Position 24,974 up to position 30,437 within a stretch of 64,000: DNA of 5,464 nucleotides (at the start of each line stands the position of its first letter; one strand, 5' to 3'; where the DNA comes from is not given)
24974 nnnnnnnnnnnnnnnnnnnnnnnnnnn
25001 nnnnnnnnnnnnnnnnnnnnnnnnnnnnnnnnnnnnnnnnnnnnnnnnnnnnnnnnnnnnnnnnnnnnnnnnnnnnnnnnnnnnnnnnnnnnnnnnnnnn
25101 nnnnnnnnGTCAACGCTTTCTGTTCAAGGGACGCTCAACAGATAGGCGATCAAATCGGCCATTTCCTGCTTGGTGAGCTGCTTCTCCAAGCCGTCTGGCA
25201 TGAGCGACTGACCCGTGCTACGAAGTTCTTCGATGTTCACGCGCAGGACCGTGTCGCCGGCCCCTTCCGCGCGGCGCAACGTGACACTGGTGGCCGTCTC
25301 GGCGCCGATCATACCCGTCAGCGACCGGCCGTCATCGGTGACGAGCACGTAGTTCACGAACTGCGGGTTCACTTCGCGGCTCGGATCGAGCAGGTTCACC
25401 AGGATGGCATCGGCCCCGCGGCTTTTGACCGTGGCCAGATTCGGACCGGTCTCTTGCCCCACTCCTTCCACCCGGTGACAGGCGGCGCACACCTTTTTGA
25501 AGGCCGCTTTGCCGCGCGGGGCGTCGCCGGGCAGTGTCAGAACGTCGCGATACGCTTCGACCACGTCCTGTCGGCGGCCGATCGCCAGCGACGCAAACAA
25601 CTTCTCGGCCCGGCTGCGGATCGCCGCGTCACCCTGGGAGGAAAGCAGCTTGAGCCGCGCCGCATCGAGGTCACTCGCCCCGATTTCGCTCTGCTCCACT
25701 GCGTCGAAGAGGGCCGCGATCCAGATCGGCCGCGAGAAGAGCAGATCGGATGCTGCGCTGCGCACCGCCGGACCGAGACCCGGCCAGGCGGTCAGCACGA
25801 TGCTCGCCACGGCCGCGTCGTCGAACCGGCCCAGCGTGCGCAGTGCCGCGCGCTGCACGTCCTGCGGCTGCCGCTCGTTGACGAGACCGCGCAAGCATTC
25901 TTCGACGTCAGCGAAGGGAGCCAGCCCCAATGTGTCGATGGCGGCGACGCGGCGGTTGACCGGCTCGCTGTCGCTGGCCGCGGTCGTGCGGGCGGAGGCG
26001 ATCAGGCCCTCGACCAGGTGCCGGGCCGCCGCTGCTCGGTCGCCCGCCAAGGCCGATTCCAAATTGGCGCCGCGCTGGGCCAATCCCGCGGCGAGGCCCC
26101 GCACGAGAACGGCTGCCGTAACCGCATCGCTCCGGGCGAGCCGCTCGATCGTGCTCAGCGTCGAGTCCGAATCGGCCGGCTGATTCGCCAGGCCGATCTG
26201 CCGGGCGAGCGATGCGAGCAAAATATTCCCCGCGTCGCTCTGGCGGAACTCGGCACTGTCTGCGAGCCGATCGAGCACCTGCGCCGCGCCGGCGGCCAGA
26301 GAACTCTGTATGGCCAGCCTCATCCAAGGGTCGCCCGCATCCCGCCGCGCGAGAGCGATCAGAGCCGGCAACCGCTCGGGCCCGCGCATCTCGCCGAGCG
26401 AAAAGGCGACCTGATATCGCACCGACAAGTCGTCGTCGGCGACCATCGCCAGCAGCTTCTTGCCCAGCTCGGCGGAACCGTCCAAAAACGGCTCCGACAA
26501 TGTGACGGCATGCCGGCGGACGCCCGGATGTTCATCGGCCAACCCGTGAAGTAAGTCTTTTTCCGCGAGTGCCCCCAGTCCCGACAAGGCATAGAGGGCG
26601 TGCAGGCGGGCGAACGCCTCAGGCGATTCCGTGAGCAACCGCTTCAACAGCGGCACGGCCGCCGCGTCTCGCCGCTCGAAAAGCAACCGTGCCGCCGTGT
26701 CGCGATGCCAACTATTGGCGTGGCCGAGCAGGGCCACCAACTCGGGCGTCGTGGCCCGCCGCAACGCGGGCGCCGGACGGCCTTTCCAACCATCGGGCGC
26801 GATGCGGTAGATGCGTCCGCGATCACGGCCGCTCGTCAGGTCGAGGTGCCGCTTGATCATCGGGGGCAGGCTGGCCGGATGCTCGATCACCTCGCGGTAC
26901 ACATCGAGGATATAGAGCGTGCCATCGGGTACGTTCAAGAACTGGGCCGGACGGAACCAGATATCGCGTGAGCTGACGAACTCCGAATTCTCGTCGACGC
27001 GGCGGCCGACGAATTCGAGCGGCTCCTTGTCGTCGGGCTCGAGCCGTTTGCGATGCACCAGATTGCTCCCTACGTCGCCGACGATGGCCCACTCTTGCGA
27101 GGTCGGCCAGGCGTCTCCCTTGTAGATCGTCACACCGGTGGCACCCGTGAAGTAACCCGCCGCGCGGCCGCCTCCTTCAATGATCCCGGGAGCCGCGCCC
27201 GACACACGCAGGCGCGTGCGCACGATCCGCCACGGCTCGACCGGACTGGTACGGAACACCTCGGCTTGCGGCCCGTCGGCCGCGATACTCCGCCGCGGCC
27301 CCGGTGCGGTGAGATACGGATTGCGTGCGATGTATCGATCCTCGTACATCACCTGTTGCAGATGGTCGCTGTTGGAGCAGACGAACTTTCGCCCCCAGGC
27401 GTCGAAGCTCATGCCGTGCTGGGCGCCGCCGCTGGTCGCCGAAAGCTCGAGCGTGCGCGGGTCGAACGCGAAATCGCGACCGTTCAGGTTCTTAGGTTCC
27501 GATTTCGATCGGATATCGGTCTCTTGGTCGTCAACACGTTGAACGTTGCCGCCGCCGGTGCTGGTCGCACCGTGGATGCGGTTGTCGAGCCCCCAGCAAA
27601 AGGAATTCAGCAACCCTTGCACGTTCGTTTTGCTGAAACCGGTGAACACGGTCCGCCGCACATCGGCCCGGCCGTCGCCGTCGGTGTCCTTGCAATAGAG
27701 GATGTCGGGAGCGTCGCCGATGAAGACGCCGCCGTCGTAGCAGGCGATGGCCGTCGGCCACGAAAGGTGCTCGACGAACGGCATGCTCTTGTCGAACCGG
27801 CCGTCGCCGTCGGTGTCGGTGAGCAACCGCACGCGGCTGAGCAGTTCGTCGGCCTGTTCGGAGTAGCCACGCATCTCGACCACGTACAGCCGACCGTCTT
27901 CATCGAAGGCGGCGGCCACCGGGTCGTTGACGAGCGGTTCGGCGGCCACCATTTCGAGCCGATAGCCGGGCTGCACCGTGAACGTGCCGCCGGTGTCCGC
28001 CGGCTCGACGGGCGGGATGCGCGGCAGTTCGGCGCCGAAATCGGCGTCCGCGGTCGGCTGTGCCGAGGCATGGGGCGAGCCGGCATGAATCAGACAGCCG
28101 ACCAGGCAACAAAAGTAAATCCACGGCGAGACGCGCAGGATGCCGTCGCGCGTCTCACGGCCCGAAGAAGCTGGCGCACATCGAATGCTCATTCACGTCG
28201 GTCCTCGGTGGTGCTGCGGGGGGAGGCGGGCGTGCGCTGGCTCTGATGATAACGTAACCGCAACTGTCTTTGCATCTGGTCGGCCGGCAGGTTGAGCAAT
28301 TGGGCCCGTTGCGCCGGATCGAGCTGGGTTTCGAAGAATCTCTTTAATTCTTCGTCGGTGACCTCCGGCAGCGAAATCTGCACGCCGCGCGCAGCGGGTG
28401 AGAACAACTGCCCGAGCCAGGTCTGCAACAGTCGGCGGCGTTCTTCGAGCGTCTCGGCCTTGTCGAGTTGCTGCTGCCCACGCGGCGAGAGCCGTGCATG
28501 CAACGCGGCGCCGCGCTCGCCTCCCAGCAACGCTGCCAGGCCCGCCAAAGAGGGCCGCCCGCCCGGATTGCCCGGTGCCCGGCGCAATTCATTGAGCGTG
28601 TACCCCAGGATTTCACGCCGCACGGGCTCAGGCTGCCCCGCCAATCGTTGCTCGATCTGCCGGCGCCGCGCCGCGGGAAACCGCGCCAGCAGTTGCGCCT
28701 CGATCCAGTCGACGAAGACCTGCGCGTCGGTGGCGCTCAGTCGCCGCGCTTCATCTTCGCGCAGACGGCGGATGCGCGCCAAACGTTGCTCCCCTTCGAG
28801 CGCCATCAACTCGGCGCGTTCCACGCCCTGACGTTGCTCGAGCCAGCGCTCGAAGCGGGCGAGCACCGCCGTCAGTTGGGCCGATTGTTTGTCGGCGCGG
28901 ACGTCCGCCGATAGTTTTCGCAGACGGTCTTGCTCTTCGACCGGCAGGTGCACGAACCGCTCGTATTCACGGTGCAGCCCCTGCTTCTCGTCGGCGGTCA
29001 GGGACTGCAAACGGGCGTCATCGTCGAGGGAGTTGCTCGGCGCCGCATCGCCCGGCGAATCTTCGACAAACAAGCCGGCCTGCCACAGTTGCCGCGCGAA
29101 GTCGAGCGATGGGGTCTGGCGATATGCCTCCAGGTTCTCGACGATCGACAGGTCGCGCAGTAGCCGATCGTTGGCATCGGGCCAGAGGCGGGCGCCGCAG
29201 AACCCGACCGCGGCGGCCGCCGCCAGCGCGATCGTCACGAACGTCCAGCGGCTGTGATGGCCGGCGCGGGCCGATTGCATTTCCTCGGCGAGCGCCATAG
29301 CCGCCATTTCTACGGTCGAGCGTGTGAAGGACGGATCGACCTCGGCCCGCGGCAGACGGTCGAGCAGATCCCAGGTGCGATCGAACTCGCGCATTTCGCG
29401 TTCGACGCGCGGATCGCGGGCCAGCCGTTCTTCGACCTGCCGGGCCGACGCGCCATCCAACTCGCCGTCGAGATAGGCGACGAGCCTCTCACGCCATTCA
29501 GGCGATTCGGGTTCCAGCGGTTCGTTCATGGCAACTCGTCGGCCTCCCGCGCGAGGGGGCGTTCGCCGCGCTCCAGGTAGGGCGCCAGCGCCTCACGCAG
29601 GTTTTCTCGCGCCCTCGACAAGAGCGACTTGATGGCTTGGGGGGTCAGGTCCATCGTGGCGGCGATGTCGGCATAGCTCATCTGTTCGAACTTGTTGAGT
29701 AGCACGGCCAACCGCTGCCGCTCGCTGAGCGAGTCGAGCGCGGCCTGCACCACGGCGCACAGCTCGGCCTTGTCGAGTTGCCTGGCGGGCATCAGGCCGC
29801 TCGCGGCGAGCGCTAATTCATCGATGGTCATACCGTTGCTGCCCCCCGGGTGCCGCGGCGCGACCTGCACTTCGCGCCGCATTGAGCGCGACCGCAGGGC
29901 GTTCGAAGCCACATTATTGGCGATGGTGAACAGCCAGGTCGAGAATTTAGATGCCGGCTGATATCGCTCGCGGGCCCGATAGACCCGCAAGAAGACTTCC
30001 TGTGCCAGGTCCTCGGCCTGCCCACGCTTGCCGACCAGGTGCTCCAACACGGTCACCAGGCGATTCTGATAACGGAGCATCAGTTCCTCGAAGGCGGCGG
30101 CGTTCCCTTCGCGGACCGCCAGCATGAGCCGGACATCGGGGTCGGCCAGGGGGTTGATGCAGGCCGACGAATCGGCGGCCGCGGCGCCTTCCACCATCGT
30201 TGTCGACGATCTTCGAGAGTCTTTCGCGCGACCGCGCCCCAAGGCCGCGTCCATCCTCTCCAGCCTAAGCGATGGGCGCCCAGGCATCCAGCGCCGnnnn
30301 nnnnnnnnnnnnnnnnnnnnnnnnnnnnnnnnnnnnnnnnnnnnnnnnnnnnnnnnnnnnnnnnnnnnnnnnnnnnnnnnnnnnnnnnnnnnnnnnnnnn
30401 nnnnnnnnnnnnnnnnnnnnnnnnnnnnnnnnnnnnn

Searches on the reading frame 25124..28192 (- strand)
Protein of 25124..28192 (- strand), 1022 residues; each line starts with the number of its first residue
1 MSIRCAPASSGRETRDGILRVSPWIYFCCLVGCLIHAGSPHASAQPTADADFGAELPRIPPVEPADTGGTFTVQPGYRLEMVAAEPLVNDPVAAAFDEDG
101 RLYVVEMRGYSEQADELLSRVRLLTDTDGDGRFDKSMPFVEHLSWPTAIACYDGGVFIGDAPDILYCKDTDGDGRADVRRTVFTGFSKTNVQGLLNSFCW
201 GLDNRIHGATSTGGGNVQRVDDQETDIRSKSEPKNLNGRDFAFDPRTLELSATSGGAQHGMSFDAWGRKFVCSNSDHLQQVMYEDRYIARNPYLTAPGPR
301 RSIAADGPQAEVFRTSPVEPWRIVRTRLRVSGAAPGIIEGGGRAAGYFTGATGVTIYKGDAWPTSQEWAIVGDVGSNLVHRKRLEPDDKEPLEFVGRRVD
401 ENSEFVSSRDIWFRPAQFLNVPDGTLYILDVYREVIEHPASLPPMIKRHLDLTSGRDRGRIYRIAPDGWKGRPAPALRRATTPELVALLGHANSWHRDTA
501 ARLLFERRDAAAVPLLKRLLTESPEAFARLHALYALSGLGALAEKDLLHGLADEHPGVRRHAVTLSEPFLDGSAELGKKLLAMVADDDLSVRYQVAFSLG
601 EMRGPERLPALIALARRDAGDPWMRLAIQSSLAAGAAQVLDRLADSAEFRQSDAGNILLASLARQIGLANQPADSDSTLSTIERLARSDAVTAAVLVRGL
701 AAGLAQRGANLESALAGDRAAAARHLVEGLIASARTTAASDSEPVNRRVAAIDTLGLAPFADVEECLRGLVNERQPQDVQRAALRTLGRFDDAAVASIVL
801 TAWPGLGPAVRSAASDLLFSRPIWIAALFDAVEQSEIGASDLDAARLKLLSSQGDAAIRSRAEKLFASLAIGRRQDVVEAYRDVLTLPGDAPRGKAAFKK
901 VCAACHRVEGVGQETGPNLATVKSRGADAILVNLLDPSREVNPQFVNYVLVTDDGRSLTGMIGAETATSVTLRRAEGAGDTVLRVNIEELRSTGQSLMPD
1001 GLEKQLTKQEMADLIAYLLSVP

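Call 26: search_protein_families(library=pfam, proteins=[window:25124-28192:-], max_evalue=0.001)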
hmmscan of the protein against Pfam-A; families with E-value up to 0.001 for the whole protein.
window:25124-28192:- (1022 aa): 5 families
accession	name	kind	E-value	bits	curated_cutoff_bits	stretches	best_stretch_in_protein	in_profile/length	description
PF23500.1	DUF7133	-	2.2e-118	396.4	27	1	66-466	4-383/385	Domain of unknown function (DUF7133)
PF13646.12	HEAT_2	-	6.6e-20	71.6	27.7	3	546-632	3-87/88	HEAT repeats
PF00034.26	Cytochrom_C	-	4.3e-11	44.4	21.3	1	893-1021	3-89/90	Cytochrome c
PF02985.28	HEAT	-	1.9e-06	28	23.5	0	580-602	5-27/31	HEAT repeat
PF13442.11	Cytochrome_CBB3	-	4.7e-06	27.3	27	1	890-929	2-36/68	Cytochrome C oxidase, cbb3-type, subunit III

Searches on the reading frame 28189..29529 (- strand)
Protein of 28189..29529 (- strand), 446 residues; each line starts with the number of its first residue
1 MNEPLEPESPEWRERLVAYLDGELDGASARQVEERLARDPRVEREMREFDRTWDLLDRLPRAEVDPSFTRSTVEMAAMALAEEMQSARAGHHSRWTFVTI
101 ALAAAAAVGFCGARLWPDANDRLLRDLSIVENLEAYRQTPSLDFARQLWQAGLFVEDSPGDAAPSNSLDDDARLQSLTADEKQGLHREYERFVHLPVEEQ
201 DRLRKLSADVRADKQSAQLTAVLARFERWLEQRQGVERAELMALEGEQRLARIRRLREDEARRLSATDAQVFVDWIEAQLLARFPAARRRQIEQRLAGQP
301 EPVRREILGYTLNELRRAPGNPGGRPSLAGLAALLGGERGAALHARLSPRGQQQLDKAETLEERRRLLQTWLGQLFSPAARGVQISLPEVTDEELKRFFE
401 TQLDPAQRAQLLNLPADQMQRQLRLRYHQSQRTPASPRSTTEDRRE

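Call 26: search_protein_families(library=pfam, proteins=[window:28189-29529:-], max_evalue=0.001)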
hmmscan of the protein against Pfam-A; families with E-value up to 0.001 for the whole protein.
window:28189-29529:- (446 aa): 1 family
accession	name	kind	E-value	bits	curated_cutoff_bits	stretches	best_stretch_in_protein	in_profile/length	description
PF13490.11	zf-HC2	-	8.7e-05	23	22.2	1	11-34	3-26/35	Putative zinc-finger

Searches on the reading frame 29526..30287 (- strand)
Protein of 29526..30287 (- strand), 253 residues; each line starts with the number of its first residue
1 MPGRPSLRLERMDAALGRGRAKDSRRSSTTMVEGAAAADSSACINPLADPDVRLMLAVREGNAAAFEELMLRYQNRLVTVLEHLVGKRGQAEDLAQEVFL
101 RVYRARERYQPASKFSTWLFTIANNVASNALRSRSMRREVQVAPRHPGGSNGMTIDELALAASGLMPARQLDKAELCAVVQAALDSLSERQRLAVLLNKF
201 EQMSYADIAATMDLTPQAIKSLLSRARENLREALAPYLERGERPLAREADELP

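Call 26: search_protein_families(library=pfam, proteins=[window:29526-30287:-], max_evalue=0.001)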
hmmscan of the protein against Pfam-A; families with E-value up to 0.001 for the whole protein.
window:29526-30287:- (253 aa): 5 families
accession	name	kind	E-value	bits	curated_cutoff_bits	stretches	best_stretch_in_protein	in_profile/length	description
PF04542.20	Sigma70_r2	-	3.2e-19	68.9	24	1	70-135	2-69/71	Sigma-70 region 2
PF08281.18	Sigma70_r4_2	-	3.3e-15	55.9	25.7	1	180-230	4-54/54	Sigma-70, region 4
PF04545.22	Sigma70_r4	-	2.9e-10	40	24.1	1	183-232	1-50/50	Sigma-70, region 4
PF07638.17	Sigma70_ECF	-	8.8e-07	29.4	21.1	1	54-234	7-183/185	ECF sigma factor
PF22233.2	PhyR_sigma-like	-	0.00033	20.8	27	1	184-230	1-47/50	Response regulator PhyR, sigma-like domain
